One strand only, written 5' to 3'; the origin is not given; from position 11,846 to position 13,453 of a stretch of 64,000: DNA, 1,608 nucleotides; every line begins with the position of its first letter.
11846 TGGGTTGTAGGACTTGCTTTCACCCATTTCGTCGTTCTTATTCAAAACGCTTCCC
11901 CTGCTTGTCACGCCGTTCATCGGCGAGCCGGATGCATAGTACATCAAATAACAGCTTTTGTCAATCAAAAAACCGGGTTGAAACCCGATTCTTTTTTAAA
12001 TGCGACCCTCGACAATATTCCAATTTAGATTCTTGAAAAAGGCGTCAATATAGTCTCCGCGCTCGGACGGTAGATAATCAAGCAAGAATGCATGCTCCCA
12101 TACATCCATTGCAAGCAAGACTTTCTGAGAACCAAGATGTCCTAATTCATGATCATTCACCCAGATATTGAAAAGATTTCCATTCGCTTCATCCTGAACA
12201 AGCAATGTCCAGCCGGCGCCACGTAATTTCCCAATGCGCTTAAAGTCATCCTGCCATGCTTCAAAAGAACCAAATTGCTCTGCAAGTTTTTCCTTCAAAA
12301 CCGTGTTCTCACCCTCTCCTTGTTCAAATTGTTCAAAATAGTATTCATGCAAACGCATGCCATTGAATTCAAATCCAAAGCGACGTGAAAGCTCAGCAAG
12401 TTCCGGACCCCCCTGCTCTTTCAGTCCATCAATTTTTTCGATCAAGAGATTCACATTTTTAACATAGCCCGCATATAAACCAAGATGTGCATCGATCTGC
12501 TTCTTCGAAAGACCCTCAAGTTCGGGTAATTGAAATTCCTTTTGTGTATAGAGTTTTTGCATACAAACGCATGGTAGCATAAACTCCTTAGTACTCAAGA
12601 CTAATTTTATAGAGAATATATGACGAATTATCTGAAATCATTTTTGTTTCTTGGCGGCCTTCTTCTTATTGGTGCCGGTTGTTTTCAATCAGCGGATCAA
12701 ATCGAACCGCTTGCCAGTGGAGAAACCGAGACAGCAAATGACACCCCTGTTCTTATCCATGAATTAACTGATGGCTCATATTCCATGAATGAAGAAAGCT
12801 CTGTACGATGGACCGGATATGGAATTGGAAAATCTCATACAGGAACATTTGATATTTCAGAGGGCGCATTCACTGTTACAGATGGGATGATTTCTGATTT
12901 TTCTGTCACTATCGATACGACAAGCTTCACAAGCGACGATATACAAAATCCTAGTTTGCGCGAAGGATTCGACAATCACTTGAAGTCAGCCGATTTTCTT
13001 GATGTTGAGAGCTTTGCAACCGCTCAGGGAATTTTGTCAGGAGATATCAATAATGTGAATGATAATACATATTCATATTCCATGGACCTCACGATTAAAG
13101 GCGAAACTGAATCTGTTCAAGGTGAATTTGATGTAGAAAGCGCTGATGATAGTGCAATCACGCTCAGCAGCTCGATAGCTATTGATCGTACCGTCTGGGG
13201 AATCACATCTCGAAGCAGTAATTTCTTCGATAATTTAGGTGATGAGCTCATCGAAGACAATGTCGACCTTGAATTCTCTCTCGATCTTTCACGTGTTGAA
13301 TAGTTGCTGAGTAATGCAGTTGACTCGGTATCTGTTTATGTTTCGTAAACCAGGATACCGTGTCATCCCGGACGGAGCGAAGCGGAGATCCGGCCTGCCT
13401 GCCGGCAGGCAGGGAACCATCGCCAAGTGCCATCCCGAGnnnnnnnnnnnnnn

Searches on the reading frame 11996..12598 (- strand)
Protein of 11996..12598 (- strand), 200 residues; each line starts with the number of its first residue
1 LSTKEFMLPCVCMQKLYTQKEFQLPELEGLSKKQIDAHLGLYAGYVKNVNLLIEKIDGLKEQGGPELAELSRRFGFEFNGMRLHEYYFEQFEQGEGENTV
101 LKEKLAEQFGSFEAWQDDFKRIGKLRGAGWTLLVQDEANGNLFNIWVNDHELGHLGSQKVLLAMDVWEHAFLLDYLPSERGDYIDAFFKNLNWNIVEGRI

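Call 9: search_protein_families(library=pfam, proteins=[window:11996-12598:-], max_evalue=1)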
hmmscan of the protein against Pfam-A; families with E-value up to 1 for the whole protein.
window:11996-12598:- (200 aa): 2 families
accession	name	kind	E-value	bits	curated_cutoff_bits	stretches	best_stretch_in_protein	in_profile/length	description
PF02777.23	Sod_Fe_C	-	4.9e-24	84.8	20.9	1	100-198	4-101/102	Iron/manganese superoxide dismutases, C-terminal domain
PF00081.27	Sod_Fe_N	-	0.0051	17.7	27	1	30-91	18-81/82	Iron/manganese superoxide dismutases, alpha-hairpin domain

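Call 23: find_related_loci(query=window:11996-12562:-, collection=metagenome_contigs, flank=4000)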
Query window:11996-12562:- (188 aa) in metagenome_contigs; peptide patterns used: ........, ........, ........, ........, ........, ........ (x = any residue, [..] = any of these).
444 stretches matched a pattern; 238 encode a relative of the query (tblastn E <= 1e-3); the best 80 are kept; 80 distinct loci.
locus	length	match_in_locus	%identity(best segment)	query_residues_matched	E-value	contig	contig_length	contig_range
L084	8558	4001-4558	65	4-187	2e-79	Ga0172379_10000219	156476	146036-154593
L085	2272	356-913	66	5-187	1e-81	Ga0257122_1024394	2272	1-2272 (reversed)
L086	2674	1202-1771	62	1-187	3e-79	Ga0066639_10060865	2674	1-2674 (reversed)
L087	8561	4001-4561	59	4-187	4e-75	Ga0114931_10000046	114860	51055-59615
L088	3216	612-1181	58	1-187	3e-74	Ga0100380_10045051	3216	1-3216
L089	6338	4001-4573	52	1-187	7e-65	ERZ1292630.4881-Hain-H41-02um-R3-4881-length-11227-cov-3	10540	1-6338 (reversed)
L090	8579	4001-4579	54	4-188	2e-64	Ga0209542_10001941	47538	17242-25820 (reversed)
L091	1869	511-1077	53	5-187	7e-66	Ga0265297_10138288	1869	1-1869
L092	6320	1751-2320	53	5-188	9e-64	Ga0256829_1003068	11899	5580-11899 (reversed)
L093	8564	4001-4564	50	3-187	6e-63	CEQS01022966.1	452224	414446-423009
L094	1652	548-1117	52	5-187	8e-65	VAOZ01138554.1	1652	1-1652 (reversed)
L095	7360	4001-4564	50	3-187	2e-62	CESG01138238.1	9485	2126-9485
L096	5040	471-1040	48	5-188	3e-62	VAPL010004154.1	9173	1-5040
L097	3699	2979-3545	52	5-187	3e-62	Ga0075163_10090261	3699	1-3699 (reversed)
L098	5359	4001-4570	51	5-187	5e-62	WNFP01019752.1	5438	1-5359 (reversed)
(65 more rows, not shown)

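Call 28: search_protein_families(library=pfam, proteins=[L084:4651-5004:+, L084:5091-5642:+, L084:3258-4094:+], max_evalue=1)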
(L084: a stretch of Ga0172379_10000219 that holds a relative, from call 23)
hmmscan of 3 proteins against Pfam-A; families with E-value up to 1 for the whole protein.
L084:4651-5004:+ (117 aa): 0 families

L084:5091-5642:+ (183 aa): 1 family
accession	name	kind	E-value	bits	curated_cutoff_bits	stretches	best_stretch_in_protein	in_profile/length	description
PF15613.11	WSD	-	0.12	13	25.4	0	25-55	27-59/69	Williams-Beuren syndrome DDT (WSD), D-TOX E motif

L084:3258-4094:+ (278 aa): 0 families

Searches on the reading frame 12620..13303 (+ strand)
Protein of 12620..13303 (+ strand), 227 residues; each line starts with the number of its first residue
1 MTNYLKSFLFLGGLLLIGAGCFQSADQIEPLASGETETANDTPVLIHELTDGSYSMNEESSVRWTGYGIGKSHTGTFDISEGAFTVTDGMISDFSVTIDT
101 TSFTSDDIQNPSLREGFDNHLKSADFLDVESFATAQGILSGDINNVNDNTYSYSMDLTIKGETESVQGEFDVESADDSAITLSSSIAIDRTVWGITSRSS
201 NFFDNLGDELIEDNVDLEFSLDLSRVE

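Call 10: find_encoding_contigs(protein=window:12620-13303:+, flank=6000, max_places=8)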
Protein window:12620-13303:+ (227 aa): 6 contigs read that carry it; 3 places shown.
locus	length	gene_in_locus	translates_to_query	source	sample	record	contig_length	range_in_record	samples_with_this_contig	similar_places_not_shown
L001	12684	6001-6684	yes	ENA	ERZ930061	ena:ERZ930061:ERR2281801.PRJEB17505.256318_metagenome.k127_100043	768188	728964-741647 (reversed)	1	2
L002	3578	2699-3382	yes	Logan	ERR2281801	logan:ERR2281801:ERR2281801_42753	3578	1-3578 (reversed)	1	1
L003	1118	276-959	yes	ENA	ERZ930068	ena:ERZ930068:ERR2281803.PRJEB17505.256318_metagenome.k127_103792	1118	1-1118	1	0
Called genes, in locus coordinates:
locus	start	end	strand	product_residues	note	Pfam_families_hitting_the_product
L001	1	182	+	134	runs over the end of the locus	PF00216:Bac_DNA_binding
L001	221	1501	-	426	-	PF00587:tRNA-synt_2b, PF03129:HGTP_anticodon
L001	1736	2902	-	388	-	PF07907:YibE_F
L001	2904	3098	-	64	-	-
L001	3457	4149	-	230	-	PF14622:Ribonucleas_3_3, PF00636:Ribonuclease_3, PF00035:dsrm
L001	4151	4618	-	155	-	PF01029:NusB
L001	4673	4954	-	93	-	PF01783:Ribosomal_L32p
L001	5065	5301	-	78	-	-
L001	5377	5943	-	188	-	PF02777:Sod_Fe_C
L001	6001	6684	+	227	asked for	PF04264:YceI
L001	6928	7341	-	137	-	-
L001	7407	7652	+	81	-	-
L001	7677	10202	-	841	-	PF00521:DNA_topoisoIV, PF03989:DNA_gyraseA_C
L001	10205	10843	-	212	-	PF13483:Lactamase_B_3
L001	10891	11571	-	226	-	-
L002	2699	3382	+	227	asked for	PF04264:YceI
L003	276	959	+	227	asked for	PF04264:YceI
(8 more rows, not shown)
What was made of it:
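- Checked: The same frame is open from ATG 11920 (78 codons, the one called by the gene caller, call 10) and from TTG 11968 (94 codons).
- The gene caller called the 78-aa ORF (call 10).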
